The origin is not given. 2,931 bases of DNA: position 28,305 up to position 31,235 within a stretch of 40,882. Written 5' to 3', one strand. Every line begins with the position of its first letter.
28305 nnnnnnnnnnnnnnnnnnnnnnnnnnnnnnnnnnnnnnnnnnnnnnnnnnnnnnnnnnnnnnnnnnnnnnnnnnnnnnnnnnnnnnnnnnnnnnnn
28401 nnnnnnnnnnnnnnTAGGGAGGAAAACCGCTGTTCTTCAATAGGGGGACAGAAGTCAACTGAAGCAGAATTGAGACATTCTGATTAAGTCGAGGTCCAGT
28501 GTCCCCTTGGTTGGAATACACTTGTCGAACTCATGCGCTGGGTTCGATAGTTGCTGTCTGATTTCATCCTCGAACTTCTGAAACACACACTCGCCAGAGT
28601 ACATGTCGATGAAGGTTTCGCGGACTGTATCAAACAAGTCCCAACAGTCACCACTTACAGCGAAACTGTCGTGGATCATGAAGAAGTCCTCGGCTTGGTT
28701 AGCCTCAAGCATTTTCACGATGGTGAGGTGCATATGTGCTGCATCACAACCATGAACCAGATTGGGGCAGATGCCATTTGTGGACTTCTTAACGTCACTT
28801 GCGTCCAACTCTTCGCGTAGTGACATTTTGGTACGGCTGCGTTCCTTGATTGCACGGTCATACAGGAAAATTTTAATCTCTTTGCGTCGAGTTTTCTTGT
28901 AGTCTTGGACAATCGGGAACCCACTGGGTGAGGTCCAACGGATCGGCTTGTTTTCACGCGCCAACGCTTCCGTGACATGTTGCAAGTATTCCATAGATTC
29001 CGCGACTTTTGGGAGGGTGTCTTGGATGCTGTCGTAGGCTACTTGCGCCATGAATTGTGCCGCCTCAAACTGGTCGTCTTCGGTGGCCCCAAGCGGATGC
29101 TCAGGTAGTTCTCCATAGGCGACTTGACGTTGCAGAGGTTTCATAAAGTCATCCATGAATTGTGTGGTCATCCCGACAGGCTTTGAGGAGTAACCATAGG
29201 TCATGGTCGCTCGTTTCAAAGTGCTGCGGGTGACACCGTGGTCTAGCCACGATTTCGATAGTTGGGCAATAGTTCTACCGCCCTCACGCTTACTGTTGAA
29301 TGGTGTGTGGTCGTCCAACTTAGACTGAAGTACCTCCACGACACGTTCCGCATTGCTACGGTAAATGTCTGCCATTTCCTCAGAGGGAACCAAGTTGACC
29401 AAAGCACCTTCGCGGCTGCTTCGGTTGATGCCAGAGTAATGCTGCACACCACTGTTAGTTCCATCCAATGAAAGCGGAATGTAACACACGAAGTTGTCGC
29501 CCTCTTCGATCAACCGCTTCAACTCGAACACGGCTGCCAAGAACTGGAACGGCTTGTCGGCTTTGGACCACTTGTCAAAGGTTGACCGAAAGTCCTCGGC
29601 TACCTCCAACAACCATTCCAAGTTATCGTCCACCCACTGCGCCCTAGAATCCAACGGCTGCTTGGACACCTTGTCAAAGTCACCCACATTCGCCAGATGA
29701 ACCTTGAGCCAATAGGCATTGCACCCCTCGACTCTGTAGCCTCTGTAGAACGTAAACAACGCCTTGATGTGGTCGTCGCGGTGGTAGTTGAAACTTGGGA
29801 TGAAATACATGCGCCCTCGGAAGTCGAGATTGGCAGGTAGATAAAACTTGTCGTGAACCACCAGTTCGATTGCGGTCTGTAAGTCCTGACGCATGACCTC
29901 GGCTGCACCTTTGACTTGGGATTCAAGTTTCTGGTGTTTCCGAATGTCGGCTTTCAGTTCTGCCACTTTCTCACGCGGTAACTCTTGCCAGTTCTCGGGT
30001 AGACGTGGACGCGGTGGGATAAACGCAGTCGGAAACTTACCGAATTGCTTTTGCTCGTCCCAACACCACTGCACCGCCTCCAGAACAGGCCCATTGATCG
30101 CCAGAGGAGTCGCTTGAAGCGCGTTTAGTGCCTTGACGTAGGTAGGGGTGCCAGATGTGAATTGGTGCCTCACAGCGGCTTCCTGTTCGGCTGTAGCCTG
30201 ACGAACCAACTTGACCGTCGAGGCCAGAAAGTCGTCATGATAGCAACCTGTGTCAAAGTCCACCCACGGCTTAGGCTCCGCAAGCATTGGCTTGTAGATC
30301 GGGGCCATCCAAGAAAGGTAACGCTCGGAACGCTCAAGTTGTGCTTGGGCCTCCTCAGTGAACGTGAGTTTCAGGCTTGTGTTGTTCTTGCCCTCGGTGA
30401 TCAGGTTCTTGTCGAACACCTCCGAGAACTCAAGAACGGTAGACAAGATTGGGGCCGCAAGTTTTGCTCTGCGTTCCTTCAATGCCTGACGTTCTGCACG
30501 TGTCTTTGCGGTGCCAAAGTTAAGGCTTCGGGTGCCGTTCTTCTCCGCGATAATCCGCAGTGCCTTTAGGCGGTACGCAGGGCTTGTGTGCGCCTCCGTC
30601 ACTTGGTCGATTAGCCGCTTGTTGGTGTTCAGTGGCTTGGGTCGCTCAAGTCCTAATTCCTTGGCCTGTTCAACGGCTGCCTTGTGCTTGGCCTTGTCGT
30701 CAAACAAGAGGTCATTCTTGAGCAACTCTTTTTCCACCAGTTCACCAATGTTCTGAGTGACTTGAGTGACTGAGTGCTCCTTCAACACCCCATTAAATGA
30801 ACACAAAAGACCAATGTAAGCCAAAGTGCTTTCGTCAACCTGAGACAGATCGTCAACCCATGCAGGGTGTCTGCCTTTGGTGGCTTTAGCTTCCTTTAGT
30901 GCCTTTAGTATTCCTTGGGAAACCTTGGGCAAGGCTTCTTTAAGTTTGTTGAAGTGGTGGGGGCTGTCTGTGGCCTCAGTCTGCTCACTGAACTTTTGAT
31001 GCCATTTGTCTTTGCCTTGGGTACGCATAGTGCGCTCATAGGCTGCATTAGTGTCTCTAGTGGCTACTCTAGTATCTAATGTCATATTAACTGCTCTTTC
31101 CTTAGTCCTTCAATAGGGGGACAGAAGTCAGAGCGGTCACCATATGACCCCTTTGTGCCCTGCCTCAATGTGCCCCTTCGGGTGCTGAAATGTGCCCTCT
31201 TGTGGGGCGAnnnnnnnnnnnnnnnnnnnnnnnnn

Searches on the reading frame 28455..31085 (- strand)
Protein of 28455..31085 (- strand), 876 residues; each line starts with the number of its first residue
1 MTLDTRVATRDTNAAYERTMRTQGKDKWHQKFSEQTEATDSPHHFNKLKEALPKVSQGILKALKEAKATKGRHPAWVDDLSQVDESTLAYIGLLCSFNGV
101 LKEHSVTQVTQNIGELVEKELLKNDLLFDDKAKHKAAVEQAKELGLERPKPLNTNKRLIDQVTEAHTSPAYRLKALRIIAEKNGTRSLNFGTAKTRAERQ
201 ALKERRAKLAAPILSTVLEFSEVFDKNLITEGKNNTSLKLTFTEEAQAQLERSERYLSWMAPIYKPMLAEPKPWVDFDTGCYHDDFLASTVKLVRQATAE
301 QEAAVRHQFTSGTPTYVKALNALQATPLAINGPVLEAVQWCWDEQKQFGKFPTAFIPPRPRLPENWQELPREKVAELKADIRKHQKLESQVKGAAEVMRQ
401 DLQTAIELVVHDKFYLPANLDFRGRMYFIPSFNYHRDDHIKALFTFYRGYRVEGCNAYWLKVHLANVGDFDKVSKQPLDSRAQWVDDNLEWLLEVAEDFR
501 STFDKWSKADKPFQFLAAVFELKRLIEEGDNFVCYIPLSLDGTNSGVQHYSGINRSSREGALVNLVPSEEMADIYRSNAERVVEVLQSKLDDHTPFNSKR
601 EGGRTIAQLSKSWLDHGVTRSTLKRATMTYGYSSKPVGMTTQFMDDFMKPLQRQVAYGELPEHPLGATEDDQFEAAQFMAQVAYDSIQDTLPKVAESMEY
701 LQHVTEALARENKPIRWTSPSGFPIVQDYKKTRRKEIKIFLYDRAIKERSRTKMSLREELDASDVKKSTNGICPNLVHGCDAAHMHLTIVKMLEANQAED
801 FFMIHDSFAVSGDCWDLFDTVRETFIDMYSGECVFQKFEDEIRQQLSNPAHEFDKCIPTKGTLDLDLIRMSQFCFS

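Call 7: search_protein_families(library=pfam, proteins=[window:28455-31085:-], max_evalue=0.01)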
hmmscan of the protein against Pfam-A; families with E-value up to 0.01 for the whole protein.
window:28455-31085:- (876 aa): 2 families
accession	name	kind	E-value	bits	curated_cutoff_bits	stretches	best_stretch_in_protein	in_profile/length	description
PF00940.24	RNA_pol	-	1.2e-76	258.8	22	1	457-849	8-375/448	DNA-dependent RNA polymerase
PF14700.11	RPOL_N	-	1.5e-07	31.6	30.1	1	68-323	71-332/334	DNA-directed RNA polymerase N-terminal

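Call 22: search_dna_similar(query=window:28455-31085:-, collection=phages, mode=protein, max_rows=20)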
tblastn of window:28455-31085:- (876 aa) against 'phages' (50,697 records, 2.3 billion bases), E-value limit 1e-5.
Records with a match: 2736; places in all: 2775; records where one place covers at least 80% of the query: 1023.
Best place of each record, by identity: <60% 2736.
By first word of the organism name: Klebsiella 702; Escherichia 364; Pseudomonas 331; Acinetobacter 167; Vibrio 133; Salmonella 113; Yersinia 92; Pectobacterium 84; Ralstonia 55; Xanthomonas 54; and 76 more.
By host as written in the record: - 388; Klebsiella pneumoniae 377; Escherichia coli 123; Acinetobacter baumannii 60; Pseudomonas putida KT2440 and Paw85 53; Pseudomonas aeruginosa 44; Yersinia pestis 38; Pectobacterium atrosepticum DSM18077 33; and 699 more.
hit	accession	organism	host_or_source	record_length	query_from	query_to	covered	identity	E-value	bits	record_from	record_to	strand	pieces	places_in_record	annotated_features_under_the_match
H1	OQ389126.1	Ralstonia phage BOESR1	Ralstonia pseudosolanacearum (NCPPB ...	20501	20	876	98%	31.1%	8e-106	366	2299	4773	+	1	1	RNA polymerase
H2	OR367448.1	Ralstonia phage BOESR1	Ralstonia pseudosolanacearum (NCPPB ...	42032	20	876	98%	31.1%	8e-106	366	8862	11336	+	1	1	RNA polymerase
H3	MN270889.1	Ralstonia phage P-PSG-11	Ralstonia solanacearum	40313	17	876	98%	30.0%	1e-105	365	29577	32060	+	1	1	RNA polymerase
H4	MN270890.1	Ralstonia phage P-PSG-11-1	Ralstonia solanacearum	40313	17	876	98%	30.0%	1e-105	365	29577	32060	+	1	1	RNA polymerase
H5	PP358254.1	Ralstonia phage PY04L1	Ralstonia solanacearum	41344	20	876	98%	29.5%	1e-104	362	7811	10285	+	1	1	T7 RNA polymerase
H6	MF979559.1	Ralstonia phage DU_RP_I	Ralstonia solanacearum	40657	20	876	98%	29.5%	1e-104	362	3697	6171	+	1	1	RNA polymerase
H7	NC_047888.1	Ralstonia phage DU_RP_I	Ralstonia solanacearum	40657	20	876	98%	29.5%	1e-104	362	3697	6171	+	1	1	RNA polymerase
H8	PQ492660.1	Limnohabitans phage YIMV22061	Limnohabitans sp. YIMB22184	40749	17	876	98%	29.3%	1e-101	353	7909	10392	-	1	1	RNA polymerase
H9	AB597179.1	Ralstonia phage RSB2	Ralstonia solanacearum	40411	33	876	96%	29.8%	1e-87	312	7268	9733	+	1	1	ORF18: RNA polymerase-like protein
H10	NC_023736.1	Ralstonia phage RSB2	Ralstonia solanacearum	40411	33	876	96%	29.8%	1e-87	312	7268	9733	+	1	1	ORF18: RNA polymerase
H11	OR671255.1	Yersinia phage AKS2023HT30GU_phi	Yersinia pestis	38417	12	876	99%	28.9%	6e-82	295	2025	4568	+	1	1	record has no annotation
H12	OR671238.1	Yersinia phage AKS2022HT54F_phi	Yersinia pestis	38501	12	876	99%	28.9%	6e-82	295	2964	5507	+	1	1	record has no annotation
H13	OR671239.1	Yersinia phage AKS2022HT54GU_phi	Yersinia pestis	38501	12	876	99%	28.9%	6e-82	295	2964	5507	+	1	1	record has no annotation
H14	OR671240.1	Yersinia phage AKS2022HT54S_phi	Yersinia pestis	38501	12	876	99%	28.9%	6e-82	295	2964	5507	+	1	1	record has no annotation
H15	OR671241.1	Yersinia phage AKS2022HT54X_phi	Yersinia pestis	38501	12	876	99%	28.9%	6e-82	295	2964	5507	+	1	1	record has no annotation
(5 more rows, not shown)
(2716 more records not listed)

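Call 68: find_homologous_proteins(query=window:28455-31085:-, max_evalue=1e-100)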
Query window:28455-31085:- (876 aa): 131 proteins with E <= 1e-100 among 8000 candidates; the best 120 are listed.
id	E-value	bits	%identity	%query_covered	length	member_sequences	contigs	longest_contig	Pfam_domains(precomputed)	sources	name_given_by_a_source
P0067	0.0e+0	1962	97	100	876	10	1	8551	PF14700.12,PF00940.25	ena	-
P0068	0.0e+0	1683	81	100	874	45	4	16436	PF14700.12,PF00940.25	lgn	-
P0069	0.0e+0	1669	81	100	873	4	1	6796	PF14700.12,PF00940.25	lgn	-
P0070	0.0e+0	1574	77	99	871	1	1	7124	PF14700.12,PF00940.25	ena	-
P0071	0.0e+0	1528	75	100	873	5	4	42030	PF14700.12,PF00940.25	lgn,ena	-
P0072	0.0e+0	1426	69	99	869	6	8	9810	PF14700.12,PF00940.25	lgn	-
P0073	0.0e+0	1419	69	99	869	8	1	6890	PF14700.12,PF00940.25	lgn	-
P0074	0.0e+0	1417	68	99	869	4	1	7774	PF14700.12,PF00940.25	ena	-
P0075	0.0e+0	1409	68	99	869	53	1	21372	PF14700.12,PF00940.25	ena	-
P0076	0.0e+0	1407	67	99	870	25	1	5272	PF14700.12,PF00940.25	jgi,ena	-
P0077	0.0e+0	1395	67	99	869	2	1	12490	PF14700.12,PF00940.25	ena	-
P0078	0.0e+0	1144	71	77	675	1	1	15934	PF14700.12,PF00940.25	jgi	-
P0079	0.0e+0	1101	57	98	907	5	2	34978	PF14700.12,PF00940.25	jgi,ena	-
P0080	0.0e+0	1098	56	99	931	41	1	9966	PF14700.12,PF00940.25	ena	-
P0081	0.0e+0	1084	57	99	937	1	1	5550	PF14700.12,PF00940.25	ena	-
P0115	1.8e-199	683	41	99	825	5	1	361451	PF14700.12,PF00940.25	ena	-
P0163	1.6e-178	614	38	98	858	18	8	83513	PF14700.12,PF00940.25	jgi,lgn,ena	-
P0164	4.3e-175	603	39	97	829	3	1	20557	PF14700.12,PF00940.25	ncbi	-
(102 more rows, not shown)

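Call 69: find_encoding_contigs(protein=P0115, flank=10000, max_places=4)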
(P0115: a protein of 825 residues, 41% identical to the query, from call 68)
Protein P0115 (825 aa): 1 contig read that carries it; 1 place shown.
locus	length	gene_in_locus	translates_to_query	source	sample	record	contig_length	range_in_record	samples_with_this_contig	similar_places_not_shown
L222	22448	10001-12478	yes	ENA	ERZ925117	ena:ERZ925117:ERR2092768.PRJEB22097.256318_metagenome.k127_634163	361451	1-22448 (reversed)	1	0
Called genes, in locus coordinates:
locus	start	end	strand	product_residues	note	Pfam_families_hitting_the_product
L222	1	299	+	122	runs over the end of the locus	PF00072:Response_reg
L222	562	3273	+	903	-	PF00512:HisKA, PF02518:HATPase_c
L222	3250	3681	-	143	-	PF04273:BLH_phosphatase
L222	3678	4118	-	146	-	PF20398:DUF6691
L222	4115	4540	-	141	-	PF04143:Sulf_transp (weak)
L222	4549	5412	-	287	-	PF00753:Lactamase_B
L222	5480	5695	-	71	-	-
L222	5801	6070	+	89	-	PF10073:GapR_DNA-bd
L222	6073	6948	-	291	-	-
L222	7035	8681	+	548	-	PF00528:BPD_transp_1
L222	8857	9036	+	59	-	-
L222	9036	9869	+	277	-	PF13102:Phage_int_SAM_5 (faint), PF00589:Phage_integrase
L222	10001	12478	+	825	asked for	PF14700:RPOL_N (faint), PF00940:RNA_pol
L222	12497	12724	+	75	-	-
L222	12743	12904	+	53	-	-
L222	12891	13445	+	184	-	PF10991:Enc34_ssDNA-bd (faint), PF21265:SBB_T7 (faint)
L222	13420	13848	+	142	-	PF05367:Phage_endo_I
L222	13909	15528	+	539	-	PF21268:Helic-prim_T7_N, PF13155:Toprim_2, PF13662:Toprim_4, PF03796:DnaB_C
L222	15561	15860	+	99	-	-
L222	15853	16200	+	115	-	PF03819:MazG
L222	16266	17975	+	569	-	PF00476:DNA_pol_A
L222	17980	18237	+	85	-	-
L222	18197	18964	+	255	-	PF02739:5_3_exonuc_N, PF01367:5_3_exonuc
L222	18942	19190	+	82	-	PF11753:DUF3310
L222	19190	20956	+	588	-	PF00317:Ribonuc_red_lgN (weak), PF02867:Ribonuc_red_lgC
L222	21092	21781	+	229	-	PF02511:Thy1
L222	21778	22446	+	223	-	?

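Call 72: find_encoding_contigs(protein=P0163, flank=8000, max_places=4)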
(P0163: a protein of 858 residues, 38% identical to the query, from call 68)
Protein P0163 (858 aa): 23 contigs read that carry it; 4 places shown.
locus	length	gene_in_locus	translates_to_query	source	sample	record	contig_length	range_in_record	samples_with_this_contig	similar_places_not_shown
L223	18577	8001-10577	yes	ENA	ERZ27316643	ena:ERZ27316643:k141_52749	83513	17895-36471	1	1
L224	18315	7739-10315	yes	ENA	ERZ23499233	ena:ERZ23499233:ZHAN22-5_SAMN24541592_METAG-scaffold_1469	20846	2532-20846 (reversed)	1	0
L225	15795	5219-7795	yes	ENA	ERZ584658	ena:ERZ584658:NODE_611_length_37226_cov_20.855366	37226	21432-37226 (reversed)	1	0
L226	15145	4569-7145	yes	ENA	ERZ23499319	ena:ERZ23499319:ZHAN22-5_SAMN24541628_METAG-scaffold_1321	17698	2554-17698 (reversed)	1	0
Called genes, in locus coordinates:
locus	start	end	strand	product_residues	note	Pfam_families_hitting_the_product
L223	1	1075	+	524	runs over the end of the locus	-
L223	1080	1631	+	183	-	-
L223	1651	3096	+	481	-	-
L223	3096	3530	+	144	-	-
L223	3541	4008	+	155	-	-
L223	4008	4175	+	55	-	-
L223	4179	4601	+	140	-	PF00959:Phage_lysozyme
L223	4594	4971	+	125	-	-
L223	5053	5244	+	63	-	-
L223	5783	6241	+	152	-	-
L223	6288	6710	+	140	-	-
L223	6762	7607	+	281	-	PF13102:Phage_int_SAM_5, PF00589:Phage_integrase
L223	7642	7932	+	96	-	-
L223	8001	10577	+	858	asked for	PF14700:RPOL_N, PF00940:RNA_pol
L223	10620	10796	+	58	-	-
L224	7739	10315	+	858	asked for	PF14700:RPOL_N, PF00940:RNA_pol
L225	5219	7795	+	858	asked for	PF14700:RPOL_N, PF00940:RNA_pol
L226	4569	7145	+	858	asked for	PF14700:RPOL_N, PF00940:RNA_pol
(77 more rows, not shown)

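Call 73: find_encoding_contigs(protein=P0164, flank=8000, max_places=3)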
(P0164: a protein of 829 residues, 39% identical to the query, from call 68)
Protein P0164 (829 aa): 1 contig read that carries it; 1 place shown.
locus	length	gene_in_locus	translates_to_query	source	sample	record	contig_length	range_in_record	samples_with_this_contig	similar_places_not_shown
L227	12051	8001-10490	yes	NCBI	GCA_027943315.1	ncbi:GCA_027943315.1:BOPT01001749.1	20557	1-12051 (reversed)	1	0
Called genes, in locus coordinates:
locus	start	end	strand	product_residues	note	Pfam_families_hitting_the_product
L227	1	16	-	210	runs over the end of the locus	-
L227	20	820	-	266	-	-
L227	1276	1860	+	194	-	-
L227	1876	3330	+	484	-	-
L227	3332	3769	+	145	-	-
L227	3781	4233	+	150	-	-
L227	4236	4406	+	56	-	-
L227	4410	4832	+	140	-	PF00959:Phage_lysozyme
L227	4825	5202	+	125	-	-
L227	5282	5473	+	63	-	-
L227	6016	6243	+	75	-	-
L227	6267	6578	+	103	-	-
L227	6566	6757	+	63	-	-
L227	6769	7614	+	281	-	PF13102:Phage_int_SAM_5, PF00589:Phage_integrase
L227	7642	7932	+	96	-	-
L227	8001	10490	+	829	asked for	PF14700:RPOL_N (weak), PF00940:RNA_pol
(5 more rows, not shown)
